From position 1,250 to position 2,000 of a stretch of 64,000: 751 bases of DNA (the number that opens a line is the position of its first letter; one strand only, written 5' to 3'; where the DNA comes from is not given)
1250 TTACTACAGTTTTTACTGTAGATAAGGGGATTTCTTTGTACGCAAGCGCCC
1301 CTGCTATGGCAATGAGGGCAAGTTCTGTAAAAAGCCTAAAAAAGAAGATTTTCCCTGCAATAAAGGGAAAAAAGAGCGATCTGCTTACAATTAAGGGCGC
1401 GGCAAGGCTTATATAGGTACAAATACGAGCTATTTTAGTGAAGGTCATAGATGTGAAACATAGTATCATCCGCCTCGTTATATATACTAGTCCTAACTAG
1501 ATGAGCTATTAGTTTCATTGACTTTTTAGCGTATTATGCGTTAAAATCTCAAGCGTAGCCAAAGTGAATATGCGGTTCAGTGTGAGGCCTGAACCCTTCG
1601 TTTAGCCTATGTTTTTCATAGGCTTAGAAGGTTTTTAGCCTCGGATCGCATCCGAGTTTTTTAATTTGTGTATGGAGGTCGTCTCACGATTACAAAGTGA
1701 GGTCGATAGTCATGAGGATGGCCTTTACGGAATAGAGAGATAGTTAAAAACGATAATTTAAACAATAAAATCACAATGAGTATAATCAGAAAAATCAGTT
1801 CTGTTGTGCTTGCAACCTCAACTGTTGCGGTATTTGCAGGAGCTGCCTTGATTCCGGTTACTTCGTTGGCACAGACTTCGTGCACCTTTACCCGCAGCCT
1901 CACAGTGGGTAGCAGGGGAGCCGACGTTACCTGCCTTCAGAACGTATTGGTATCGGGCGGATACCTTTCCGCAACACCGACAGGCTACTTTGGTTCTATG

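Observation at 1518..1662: Promoter plus a roughly 108 nt triple-hairpin leader or small RNA ending in an intrinsic terminator, upstream of the S-layer-like gene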

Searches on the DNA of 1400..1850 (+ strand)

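Call 5: search_rna_families(source=window, start=1400, end=1850, threshold=evalue, max_evalue=10, show_alignments=3)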
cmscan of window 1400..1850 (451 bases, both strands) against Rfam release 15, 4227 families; matches with E-value up to 10: 2.
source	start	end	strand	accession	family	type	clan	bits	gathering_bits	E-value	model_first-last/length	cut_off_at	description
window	1609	1666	+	RF04319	BTncRNA_FopS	Gene; sRNA;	-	22.6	56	0.35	1-71/71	no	Bacteroidetes FopS (family of paralogous sRNAs)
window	1598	1665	+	RF02837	anti-hemB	Gene; sRNA;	-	16.2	49.5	0.28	1-81/81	no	Burkholderia RNA 7 (anti-hemB)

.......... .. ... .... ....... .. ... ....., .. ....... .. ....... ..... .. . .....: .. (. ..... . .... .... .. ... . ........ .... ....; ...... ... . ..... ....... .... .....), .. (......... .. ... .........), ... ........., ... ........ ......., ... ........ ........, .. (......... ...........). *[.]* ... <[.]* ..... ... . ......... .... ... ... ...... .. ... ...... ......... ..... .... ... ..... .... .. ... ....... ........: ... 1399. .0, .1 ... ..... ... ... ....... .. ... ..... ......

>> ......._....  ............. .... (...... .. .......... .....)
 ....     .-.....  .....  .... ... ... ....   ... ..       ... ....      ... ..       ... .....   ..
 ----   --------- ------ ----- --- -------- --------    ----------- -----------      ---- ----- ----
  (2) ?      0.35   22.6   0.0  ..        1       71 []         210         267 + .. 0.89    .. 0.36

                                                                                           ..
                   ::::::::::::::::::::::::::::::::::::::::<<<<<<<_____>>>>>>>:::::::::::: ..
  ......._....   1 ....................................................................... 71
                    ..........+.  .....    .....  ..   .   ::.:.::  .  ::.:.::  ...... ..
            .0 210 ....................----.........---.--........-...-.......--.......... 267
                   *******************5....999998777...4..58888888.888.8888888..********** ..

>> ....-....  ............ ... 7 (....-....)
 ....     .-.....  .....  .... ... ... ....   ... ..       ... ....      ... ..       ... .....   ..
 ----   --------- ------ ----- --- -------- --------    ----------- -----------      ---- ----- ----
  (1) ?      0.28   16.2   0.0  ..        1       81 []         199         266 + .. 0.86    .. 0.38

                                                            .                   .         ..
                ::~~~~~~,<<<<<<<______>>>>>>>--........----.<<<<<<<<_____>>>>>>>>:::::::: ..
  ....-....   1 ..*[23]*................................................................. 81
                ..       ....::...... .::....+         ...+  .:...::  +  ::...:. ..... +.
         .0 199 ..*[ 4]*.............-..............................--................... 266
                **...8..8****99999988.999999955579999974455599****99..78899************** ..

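Call 51: build_rna_model(alignment_id=A3, structure=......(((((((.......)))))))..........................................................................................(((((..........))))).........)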
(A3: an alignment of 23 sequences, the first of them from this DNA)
Model R1 built from alignment A3 (23 sequences, 146 columns); structure: as given.
model positions 98; base pairs 12; branch points 1; effective number of sequences 6.74; information 0.59 bits per position. Calibrated on 0.2 Mb of random sequence (short: E-values are rough).
structure used (alignment columns):
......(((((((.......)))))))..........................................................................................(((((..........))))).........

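Call 52: search_with_rna_model(model_id=R1, sources=[window, L003, L004, L005, L006, L008, L009, L011, L012, L013, L014, L015, L016, L017, L018, L019, L020, L021, L022, L023, L024, L025, L026, L027, L028, L029, L030, L031, L032, L033, L034, L035, L036, L037, L038, L039, L040, L041, L042, L043, L044, L045, L046, L047, L048, L049, L050, L051, L052, L053, L054, L055, L056, L057, L058, L059, L060, L061, L062, L063, L064, L065, L066, L067, L068, L069, L070, L071, L072, L073, L074, L075, L076, L077, L078, L079, L080, L081, L082, L083, L084, L085, L086, L087], max_evalue=1, make_alignment=true)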
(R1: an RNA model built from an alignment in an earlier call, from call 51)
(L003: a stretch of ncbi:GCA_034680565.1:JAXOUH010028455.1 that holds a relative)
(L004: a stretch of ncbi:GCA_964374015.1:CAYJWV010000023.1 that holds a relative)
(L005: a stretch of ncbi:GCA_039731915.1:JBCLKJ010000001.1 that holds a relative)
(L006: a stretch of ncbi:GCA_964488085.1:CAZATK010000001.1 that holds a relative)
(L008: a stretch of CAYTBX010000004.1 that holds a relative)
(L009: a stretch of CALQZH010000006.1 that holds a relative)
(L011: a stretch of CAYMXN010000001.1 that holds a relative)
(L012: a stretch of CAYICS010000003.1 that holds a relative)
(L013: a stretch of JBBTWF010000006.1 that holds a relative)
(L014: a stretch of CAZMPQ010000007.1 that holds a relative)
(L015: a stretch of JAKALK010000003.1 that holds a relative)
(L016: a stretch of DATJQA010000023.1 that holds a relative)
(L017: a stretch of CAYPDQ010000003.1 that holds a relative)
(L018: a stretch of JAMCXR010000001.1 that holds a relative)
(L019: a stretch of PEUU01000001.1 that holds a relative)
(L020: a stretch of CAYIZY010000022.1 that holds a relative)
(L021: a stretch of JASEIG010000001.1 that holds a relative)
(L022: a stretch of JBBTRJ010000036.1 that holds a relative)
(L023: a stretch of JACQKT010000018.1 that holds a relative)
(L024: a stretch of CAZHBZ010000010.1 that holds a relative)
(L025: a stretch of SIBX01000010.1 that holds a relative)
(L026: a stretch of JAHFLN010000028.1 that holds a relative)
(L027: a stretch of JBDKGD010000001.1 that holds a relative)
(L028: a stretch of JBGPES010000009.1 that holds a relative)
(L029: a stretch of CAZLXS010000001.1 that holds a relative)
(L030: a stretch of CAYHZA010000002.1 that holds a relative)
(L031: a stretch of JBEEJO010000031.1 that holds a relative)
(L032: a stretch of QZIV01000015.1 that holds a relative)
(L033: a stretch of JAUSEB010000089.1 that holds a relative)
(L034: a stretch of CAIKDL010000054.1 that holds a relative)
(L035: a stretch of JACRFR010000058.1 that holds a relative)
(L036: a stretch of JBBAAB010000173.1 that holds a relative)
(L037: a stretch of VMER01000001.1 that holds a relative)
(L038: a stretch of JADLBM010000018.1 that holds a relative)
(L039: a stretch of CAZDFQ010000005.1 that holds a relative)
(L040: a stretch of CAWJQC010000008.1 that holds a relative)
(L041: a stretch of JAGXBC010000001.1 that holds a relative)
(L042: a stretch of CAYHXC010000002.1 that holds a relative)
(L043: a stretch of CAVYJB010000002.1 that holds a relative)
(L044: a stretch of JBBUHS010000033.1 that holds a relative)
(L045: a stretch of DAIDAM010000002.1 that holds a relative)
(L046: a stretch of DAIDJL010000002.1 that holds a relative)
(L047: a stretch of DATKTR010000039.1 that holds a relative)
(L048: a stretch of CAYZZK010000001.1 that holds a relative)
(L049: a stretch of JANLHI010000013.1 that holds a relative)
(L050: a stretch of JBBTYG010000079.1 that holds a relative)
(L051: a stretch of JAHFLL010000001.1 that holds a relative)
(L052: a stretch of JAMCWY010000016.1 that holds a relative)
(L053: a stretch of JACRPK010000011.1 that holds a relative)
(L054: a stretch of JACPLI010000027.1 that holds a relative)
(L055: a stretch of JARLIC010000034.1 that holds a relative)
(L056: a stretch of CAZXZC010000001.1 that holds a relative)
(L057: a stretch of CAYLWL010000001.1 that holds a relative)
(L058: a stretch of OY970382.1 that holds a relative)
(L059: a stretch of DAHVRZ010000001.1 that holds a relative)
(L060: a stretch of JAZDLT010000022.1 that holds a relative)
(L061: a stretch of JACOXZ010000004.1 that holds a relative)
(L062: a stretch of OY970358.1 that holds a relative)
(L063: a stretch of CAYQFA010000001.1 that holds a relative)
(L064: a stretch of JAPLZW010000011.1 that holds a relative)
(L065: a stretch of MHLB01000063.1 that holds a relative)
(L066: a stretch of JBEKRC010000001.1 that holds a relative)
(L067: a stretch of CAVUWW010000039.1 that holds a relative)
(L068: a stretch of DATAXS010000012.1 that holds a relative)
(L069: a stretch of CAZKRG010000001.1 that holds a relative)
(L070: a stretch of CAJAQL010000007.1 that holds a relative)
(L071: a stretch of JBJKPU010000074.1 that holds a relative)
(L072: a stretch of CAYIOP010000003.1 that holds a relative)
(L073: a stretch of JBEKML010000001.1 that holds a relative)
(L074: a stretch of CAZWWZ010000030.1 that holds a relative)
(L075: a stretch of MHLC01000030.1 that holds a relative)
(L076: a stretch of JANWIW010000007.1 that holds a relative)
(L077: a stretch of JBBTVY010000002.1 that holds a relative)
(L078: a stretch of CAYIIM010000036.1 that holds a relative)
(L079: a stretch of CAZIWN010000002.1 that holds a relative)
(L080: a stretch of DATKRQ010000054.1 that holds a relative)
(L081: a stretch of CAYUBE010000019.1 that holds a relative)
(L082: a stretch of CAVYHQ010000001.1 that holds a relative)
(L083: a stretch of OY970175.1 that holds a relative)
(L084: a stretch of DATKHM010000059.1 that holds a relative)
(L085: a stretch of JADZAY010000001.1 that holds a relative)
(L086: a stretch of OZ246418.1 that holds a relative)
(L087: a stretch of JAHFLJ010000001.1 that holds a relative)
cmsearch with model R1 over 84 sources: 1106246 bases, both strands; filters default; matches with E-value up to 1: 79.
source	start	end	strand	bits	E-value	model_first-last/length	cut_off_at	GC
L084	5229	5327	+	73.9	2.4e-16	1-98/98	no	0.47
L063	5527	5636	+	72.4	5.8e-16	1-98/98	no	0.49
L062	5465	5567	+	71.8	8.4e-16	1-98/98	no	0.42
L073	5534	5619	+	69.9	2.9e-15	1-98/98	no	0.5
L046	5672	5766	+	69.6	3.3e-15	1-98/98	no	0.46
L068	5505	5609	+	68.6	6.3e-15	1-98/98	no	0.47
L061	5529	5656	+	68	9e-15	1-98/98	no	0.42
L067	1650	1750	+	64.1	1e-13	1-98/98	no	0.46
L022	992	1083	+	62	3.8e-13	1-98/98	no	0.36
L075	5564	5649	+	61.2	6.1e-13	1-98/98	no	0.49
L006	2830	2912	+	60.3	1.1e-12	1-98/98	no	0.47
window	1571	1662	+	59.9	1.4e-12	1-98/98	no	0.46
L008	5639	5729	+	59.1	2.3e-12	1-98/98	no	0.49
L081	5456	5568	+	58.4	3.5e-12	1-98/98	no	0.46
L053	5530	5647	+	57.8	5.2e-12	1-98/98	no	0.49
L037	5438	5561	+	57.4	6.5e-12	1-98/98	no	0.44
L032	5582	5650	+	57.3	6.8e-12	1-98/98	no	0.49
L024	1495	1618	+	57.3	6.8e-12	1-98/98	no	0.45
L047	5419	5555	+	57.1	7.7e-12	1-98/98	no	0.42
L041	5692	5828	+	55.5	2.1e-11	1-98/98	no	0.42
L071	4928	5036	+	54.8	3.3e-11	1-98/98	no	0.56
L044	5368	5528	+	54.8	3.3e-11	1-98/98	no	0.43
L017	5382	5444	+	54.2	4.9e-11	1-98/98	no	0.52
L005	2753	2864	+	53.9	5.6e-11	1-98/98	no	0.49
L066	5521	5652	+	52.9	1.1e-10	1-98/98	no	0.47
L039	5371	5514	+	51.7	2.3e-10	1-98/98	no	0.41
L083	5519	5650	+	50.7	4.3e-10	1-98/98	no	0.45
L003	2222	2313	+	50.1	6.3e-10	1-98/98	no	0.49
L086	5483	5598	+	49.8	7.5e-10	1-98/98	no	0.44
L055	5614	5781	+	49.5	8.8e-10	1-98/98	no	0.52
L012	5632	5694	+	49.1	1.2e-09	1-98/98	no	0.54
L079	5542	5664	+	48.8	1.4e-09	1-98/98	no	0.42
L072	5456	5597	+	48.5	1.7e-09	1-98/98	no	0.37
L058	5461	5606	+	48.4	1.7e-09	1-98/98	no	0.48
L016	5551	5666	+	48.3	1.8e-09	1-98/98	no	0.64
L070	263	373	+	48.1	2.1e-09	1-98/98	no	0.46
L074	1391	1501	+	48.1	2.1e-09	1-98/98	no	0.46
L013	5166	5300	+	47.6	2.8e-09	1-98/98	no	0.43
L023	5199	5331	+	47.5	3.1e-09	1-98/98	no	0.46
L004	2720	2823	+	46.1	7.3e-09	1-98/98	no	0.52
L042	5355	5514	+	44.7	1.7e-08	1-98/98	no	0.43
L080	5549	5634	+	44.2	2.4e-08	1-98/98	no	0.48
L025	5544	5662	+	43.3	4.2e-08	1-98/98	no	0.4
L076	5512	5660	+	42.8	5.5e-08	1-98/98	no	0.5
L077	5481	5629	+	40.7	2.1e-07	1-98/98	no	0.5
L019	5423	5498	+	40.6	2.3e-07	1-98/98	no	0.42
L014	5387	5532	+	40.5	2.3e-07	1-98/98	no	0.51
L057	5492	5637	+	40.5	2.4e-07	1-98/98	no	0.42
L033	1804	1973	+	38.7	7.2e-07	1-98/98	no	0.51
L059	5631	5782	+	38.7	7.4e-07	1-98/98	no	0.5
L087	5708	5798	+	38.5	8e-07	1-98/98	no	0.45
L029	5466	5557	+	38.5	8.4e-07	1-98/98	no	0.49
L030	5528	5636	+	36.7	2.5e-06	1-98/98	no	0.54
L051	5554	5688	+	34.7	8.9e-06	1-98/98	no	0.51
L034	159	325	+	34.3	1.1e-05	1-98/98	no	0.38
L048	5488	5630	+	34.1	1.3e-05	1-98/98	no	0.5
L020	5499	5588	+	34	1.3e-05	1-98/98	no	0.49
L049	5415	5553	+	32.6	3.2e-05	1-98/98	no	0.43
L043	5514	5642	+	30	0.00016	1-98/98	no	0.59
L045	5450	5565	+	29.9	0.00017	1-98/98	no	0.47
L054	5155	5306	+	29.6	0.0002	1-98/98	no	0.48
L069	5501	5592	+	29.4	0.00023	1-98/98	no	0.37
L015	5456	5577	+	29.4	0.00024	1-98/98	no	0.41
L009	5752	5843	+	29.3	0.00025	1-98/98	no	0.54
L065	5493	5634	+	28.9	0.00031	1-98/98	no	0.45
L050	2873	2964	+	28.9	0.00032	1-98/98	no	0.45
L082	5481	5656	+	28.5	0.0004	1-98/98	no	0.54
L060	5521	5684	+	26.8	0.0012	1-98/98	no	0.47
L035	5482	5641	+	25.6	0.0025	1-98/98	no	0.52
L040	5708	5796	+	24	0.0067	1-98/98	no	0.43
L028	1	50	+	24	0.0068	25-98/98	5'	0.42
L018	3290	3381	+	23.2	0.011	1-98/98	no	0.47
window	5001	5062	+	22.2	0.021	1-98/98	no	0.61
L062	9903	10007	+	21.1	0.041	1-98/98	no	0.4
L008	9208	9269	+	20.4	0.062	1-98/98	no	0.58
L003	5638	5699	+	19.1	0.14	1-98/98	no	0.58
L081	5709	5827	-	17.3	0.44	1-98/98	no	0.39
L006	6281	6354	+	16.9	0.53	1-98/98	no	0.53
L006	6325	6415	-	16.6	0.64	1-98/98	no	0.36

Alignment A4: 79 matches aligned to the model, 325 columns, each read 5' to 3' on its own strand. Consensus structure (alignment columns), stored with it:
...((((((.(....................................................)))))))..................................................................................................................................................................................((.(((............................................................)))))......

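Call 53: search_with_rna_model(model_id=R1, sources=[window, L003, L004, L005, L006, L009, L011, L012, L013, L014, L015, L016, L017, L018, L019, L020, L021, L022, L023, L024, L025, L027, L029, L030, L032, L033, L034, L035, L037, L039, L040, L041, L042, L043, L044, L045, L046, L047, L048, L049, L050, L051, L052, L053, L054, L055, L056, L057, L058, L059, L060, L061, L062, L063, L065, L066, L067, L068, L069, L070, L071, L072, L073, L074, L075, L076, L077, L078, L079, L080, L081, L082, L083, L084, L085, L086, L087], max_evalue=0.001, make_alignment=true)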
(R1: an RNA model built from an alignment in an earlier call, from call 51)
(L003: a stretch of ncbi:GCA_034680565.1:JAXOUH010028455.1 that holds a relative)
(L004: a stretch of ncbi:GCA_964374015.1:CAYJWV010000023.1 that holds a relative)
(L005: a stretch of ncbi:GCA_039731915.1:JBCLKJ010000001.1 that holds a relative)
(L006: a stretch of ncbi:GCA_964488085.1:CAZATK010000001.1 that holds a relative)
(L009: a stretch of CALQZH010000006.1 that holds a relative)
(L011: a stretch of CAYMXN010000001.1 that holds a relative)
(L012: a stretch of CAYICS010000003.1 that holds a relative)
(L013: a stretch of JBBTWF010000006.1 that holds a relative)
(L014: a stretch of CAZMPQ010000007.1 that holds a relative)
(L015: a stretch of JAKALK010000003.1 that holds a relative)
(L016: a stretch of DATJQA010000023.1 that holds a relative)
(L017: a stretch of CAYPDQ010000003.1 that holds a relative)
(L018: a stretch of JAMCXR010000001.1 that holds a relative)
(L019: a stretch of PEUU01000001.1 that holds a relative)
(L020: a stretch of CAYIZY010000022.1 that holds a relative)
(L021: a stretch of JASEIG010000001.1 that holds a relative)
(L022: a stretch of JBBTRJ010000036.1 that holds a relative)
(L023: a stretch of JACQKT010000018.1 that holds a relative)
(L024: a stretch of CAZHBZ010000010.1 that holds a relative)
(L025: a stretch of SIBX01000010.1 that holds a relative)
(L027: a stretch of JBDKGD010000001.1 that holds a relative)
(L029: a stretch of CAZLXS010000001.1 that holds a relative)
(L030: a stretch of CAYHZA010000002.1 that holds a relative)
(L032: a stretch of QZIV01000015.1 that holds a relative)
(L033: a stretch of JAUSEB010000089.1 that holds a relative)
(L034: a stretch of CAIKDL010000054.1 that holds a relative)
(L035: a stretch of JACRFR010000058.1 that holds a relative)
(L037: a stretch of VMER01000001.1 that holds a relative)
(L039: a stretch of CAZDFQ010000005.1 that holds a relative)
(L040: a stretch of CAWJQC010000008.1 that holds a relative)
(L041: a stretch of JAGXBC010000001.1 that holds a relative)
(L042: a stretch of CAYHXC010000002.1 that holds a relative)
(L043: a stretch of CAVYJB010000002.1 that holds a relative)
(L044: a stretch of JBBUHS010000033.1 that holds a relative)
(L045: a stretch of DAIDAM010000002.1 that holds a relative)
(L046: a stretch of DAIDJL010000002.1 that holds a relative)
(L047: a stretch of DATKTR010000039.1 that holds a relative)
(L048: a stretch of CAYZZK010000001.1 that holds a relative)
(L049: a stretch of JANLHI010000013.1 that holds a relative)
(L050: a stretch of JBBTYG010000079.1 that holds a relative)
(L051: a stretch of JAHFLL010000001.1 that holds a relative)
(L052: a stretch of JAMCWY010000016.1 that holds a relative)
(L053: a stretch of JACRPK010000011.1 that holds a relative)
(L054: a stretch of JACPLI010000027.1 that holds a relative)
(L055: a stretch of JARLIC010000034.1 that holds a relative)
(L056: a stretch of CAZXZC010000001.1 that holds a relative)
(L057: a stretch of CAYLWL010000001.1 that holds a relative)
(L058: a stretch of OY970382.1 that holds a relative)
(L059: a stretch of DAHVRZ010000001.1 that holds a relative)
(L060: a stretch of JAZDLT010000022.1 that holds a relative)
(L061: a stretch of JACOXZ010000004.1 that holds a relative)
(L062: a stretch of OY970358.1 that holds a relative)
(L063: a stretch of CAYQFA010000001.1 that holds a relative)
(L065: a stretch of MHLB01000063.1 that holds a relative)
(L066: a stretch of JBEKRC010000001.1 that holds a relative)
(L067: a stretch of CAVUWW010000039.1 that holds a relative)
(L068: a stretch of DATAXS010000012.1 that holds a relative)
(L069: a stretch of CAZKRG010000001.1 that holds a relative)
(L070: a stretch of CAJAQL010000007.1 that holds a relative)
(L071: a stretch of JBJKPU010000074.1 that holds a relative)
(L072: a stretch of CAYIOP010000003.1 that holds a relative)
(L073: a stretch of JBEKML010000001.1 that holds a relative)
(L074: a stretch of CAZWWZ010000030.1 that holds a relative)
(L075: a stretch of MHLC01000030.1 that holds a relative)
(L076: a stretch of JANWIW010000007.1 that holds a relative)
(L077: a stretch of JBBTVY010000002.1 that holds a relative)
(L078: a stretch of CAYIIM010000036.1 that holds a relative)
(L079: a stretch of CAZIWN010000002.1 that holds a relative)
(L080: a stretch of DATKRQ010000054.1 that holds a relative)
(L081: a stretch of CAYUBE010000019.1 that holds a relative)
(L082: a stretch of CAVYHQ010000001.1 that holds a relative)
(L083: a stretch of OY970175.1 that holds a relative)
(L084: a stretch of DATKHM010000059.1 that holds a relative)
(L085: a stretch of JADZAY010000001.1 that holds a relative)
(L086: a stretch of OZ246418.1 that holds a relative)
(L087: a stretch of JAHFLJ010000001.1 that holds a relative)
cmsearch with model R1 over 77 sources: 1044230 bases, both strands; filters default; matches with E-value up to 0.001: 66.
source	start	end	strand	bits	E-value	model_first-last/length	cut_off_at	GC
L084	5229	5327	+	73.9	2.2e-16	1-98/98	no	0.47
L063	5527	5636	+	72.4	5.4e-16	1-98/98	no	0.49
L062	5465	5567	+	71.8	7.9e-16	1-98/98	no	0.42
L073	5534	5619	+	69.9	2.7e-15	1-98/98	no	0.5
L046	5672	5766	+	69.6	3.1e-15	1-98/98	no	0.46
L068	5505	5609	+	68.6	5.9e-15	1-98/98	no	0.47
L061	5529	5656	+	68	8.5e-15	1-98/98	no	0.42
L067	1650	1750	+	64.1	9.6e-14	1-98/98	no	0.46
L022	992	1083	+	62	3.6e-13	1-98/98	no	0.36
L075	5564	5649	+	61.2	5.7e-13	1-98/98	no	0.49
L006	2830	2912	+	60.3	1e-12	1-98/98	no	0.47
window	1571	1662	+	59.9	1.3e-12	1-98/98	no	0.46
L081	5456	5568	+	58.4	3.3e-12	1-98/98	no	0.46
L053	5530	5647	+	57.8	4.9e-12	1-98/98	no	0.49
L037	5438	5561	+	57.4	6.2e-12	1-98/98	no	0.44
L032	5582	5650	+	57.3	6.4e-12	1-98/98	no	0.49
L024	1495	1618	+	57.3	6.4e-12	1-98/98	no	0.45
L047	5419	5555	+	57.1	7.3e-12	1-98/98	no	0.42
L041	5692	5828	+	55.5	2e-11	1-98/98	no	0.42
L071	4928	5036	+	54.8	3.1e-11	1-98/98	no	0.56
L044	5368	5528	+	54.8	3.1e-11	1-98/98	no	0.43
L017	5382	5444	+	54.2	4.6e-11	1-98/98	no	0.52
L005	2753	2864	+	53.9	5.3e-11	1-98/98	no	0.49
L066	5521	5652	+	52.9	1e-10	1-98/98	no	0.47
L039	5371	5514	+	51.7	2.2e-10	1-98/98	no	0.41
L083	5519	5650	+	50.7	4.1e-10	1-98/98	no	0.45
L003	2222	2313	+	50.1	5.9e-10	1-98/98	no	0.49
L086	5483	5598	+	49.8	7.1e-10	1-98/98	no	0.44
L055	5614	5781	+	49.5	8.3e-10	1-98/98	no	0.52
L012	5632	5694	+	49.1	1.1e-09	1-98/98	no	0.54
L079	5542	5664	+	48.8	1.3e-09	1-98/98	no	0.42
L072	5456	5597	+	48.5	1.6e-09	1-98/98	no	0.37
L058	5461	5606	+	48.4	1.6e-09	1-98/98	no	0.48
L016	5551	5666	+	48.3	1.7e-09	1-98/98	no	0.64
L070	263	373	+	48.1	1.9e-09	1-98/98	no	0.46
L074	1391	1501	+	48.1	1.9e-09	1-98/98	no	0.46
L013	5166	5300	+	47.6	2.7e-09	1-98/98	no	0.43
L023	5199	5331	+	47.5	2.9e-09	1-98/98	no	0.46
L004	2720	2823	+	46.1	6.9e-09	1-98/98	no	0.52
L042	5355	5514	+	44.7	1.6e-08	1-98/98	no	0.43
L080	5549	5634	+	44.2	2.3e-08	1-98/98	no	0.48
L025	5544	5662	+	43.3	4e-08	1-98/98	no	0.4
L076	5512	5660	+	42.8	5.2e-08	1-98/98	no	0.5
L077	5481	5629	+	40.7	2e-07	1-98/98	no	0.5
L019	5423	5498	+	40.6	2.2e-07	1-98/98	no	0.42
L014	5387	5532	+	40.5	2.2e-07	1-98/98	no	0.51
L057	5492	5637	+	40.5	2.2e-07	1-98/98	no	0.42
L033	1804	1973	+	38.7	6.8e-07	1-98/98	no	0.51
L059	5631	5782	+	38.7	7e-07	1-98/98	no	0.5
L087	5708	5798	+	38.5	7.5e-07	1-98/98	no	0.45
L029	5466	5557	+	38.5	7.9e-07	1-98/98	no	0.49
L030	5528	5636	+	36.7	2.4e-06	1-98/98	no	0.54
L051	5554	5688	+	34.7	8.4e-06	1-98/98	no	0.51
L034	159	325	+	34.3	1e-05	1-98/98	no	0.38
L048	5488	5630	+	34.1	1.2e-05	1-98/98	no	0.5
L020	5499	5588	+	34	1.3e-05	1-98/98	no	0.49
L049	5415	5553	+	32.6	3e-05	1-98/98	no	0.43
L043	5514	5642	+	30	0.00015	1-98/98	no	0.59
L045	5450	5565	+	29.9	0.00016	1-98/98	no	0.47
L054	5155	5306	+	29.6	0.00019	1-98/98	no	0.48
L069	5501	5592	+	29.4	0.00022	1-98/98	no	0.37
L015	5456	5577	+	29.4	0.00022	1-98/98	no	0.41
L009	5752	5843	+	29.3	0.00024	1-98/98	no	0.54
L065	5493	5634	+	28.9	0.00029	1-98/98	no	0.45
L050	2873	2964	+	28.9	0.0003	1-98/98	no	0.45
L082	5481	5656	+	28.5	0.00038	1-98/98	no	0.54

Alignment A5: 66 matches aligned to the model, 298 columns, each read 5' to 3' on its own strand. Consensus structure (alignment columns), stored with it:
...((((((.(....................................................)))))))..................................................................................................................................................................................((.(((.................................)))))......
